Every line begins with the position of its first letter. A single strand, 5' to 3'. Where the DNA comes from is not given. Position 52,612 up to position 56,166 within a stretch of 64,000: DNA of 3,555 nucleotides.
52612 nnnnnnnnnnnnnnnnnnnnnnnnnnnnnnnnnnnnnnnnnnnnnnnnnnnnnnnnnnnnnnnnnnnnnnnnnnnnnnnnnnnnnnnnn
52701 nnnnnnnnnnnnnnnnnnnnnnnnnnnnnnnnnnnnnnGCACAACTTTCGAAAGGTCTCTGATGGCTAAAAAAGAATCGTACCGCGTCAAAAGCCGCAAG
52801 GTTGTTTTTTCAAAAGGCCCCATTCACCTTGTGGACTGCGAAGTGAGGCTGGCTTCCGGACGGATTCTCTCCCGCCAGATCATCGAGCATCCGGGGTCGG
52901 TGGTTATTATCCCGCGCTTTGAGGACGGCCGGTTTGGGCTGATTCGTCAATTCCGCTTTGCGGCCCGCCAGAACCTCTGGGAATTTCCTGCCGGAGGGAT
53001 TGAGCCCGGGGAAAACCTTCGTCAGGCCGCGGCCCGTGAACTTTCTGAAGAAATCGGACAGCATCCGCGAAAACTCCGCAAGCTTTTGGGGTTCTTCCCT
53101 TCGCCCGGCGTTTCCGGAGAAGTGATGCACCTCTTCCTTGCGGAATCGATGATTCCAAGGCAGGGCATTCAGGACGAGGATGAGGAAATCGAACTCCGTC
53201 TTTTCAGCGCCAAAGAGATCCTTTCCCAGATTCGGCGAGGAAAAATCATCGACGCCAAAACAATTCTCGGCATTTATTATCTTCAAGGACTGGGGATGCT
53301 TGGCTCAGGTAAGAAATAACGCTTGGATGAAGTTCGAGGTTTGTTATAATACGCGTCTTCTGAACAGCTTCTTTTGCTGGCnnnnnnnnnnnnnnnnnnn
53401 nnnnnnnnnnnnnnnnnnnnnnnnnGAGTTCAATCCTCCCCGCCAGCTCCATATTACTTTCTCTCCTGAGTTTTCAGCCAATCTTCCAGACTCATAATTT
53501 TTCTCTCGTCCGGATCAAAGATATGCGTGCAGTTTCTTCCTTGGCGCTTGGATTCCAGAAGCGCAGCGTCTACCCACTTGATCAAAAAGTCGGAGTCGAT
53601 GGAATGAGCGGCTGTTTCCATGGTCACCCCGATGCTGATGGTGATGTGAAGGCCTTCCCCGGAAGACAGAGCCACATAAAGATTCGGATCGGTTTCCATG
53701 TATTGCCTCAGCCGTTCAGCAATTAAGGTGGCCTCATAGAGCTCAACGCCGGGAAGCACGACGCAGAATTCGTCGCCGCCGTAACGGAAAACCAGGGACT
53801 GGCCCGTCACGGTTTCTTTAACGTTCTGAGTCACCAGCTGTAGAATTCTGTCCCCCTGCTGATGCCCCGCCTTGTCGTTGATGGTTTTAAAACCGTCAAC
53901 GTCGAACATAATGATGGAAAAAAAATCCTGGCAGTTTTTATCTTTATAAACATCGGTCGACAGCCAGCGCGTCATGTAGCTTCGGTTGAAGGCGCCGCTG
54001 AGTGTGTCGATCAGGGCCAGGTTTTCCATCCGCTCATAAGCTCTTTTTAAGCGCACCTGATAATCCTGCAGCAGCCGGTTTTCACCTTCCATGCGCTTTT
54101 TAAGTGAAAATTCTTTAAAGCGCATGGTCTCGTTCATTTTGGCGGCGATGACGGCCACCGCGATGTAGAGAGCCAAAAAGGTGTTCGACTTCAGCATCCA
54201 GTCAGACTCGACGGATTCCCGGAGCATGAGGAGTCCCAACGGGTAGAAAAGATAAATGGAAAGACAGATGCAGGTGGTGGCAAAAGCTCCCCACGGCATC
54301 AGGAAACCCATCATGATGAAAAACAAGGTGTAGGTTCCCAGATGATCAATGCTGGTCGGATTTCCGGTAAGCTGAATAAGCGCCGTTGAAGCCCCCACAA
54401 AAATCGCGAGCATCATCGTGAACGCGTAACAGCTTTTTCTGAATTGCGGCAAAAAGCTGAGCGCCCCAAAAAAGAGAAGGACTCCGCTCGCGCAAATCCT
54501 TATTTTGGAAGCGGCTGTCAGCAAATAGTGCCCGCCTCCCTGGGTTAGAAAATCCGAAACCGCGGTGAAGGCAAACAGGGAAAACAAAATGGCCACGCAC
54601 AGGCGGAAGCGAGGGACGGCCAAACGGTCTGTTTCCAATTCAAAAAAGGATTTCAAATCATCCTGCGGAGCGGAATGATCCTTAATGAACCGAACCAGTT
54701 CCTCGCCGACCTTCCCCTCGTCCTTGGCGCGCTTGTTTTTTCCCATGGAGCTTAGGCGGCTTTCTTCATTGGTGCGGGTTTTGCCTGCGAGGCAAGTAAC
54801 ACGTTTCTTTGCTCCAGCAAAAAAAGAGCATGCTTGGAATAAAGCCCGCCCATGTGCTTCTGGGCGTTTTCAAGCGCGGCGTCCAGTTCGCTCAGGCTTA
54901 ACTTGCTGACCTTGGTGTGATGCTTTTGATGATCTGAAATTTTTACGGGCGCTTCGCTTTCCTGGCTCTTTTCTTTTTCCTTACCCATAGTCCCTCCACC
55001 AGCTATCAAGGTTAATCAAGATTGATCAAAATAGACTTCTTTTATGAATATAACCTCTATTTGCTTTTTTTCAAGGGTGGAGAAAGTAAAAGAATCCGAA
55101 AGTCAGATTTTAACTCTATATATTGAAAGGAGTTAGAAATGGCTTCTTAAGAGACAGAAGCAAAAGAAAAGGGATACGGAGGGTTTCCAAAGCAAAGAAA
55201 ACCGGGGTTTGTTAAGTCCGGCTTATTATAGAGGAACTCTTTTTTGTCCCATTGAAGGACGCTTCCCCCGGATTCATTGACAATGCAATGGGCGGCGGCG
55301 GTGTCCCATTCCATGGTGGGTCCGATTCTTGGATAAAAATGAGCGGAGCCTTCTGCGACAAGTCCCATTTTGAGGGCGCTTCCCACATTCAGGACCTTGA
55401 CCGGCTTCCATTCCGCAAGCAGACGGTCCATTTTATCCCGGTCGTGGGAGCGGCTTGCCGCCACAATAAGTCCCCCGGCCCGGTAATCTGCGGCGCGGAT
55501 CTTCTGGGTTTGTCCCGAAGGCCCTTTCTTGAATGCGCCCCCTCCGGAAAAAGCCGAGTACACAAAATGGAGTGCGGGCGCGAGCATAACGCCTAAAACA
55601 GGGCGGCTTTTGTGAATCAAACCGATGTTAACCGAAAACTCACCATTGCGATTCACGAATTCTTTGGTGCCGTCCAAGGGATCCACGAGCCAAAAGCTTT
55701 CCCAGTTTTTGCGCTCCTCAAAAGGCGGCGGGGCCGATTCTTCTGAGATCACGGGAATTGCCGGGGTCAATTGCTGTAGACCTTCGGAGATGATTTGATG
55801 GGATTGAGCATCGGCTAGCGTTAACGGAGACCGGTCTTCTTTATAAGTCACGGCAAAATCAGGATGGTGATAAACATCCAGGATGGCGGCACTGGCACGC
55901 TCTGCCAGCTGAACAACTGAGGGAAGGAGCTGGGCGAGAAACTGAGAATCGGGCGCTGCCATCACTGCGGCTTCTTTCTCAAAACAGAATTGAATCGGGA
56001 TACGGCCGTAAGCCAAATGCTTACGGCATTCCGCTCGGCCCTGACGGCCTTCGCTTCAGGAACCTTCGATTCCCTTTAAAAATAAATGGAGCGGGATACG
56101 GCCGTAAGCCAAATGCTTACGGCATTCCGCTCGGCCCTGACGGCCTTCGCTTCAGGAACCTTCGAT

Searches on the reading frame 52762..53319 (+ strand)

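Call 29: search_protein_families(library=pfam, proteins=[window:52762-53319:+], max_evalue=0.001)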
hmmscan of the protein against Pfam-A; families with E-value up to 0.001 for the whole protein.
window:52762-53319:+ (185 aa): 2 families
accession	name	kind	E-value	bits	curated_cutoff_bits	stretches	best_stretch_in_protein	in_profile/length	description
PF00293.34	NUDIX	-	3e-19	69.8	21.1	1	45-162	4-125/134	NUDIX domain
PF14815.12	NUDIX_4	-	0.00089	19.5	35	0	68-103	22-54/113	NUDIX domain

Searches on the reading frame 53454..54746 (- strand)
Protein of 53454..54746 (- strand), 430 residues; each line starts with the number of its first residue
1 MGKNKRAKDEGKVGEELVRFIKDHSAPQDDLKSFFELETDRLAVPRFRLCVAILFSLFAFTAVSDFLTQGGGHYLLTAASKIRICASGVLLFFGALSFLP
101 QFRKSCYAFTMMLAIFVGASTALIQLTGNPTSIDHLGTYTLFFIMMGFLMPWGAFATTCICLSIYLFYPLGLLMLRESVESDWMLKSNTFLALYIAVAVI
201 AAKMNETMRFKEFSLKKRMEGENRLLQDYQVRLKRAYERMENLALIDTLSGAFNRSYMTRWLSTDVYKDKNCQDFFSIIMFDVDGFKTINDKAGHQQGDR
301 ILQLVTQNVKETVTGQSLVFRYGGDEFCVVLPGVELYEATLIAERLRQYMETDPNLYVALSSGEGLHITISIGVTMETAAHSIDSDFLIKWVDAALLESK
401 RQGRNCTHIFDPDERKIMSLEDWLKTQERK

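Call 29: search_protein_families(library=pfam, proteins=[window:53454-54746:-], max_evalue=0.001)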
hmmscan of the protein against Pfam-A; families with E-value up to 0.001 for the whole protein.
window:53454-54746:- (430 aa): 1 family
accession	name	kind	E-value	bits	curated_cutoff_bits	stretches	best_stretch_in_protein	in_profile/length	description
PF00990.26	GGDEF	-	8.5e-36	123.6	23.8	1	244-405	1-160/161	Diguanylate cyclase, GGDEF domain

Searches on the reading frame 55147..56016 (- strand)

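Call 3: search_protein_families(library=pfam, proteins=[window:55147-56016:-], max_evalue=0.01)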
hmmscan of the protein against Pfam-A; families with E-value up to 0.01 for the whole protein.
window:55147-56016:- (289 aa): 1 family
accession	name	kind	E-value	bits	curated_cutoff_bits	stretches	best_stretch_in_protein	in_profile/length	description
PF00459.30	Inositol_P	-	1.9e-50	172.3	27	1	32-268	7-250/271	Inositol monophosphatase family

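Call 4: search_protein_families(library=ncbifam, proteins=[window:55147-56016:-], max_evalue=0.01)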
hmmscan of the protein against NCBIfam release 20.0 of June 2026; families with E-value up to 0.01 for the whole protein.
window:55147-56016:- (289 aa): 6 families
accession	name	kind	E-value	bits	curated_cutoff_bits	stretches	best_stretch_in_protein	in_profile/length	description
TIGR01331.1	bisphos_cysQ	equivalog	4.1e-88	295.2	228.8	1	30-275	1-248/250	3'(2'),5'-bisphosphate nucleotidase CysQ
NF008182.0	PRK10931.1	equivalog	1.3e-70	237.3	379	1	31-273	2-241/246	3'(2'),5'-bisphosphate nucleotidase CysQ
TIGR02067.1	his_9_HisN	equivalog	7.2e-30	104.3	275.15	1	35-260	6-228/252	histidinol-phosphatase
NF009321.0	PRK12676.1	equivalog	4.5e-16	58.7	264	1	35-259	12-232/264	bifunctional fructose-bisphosphatase/inositol-phosphate phosphatase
TIGR01330.1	bisphos_HAL2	equivalog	1.5e-14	53.7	267.05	1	108-158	136-185/359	3'(2'),5'-bisphosphate nucleotidase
NF008027.1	PRK10757.1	equivalog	3.5e-13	49.1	332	1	32-255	6-229/267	inositol-1-monophosphatase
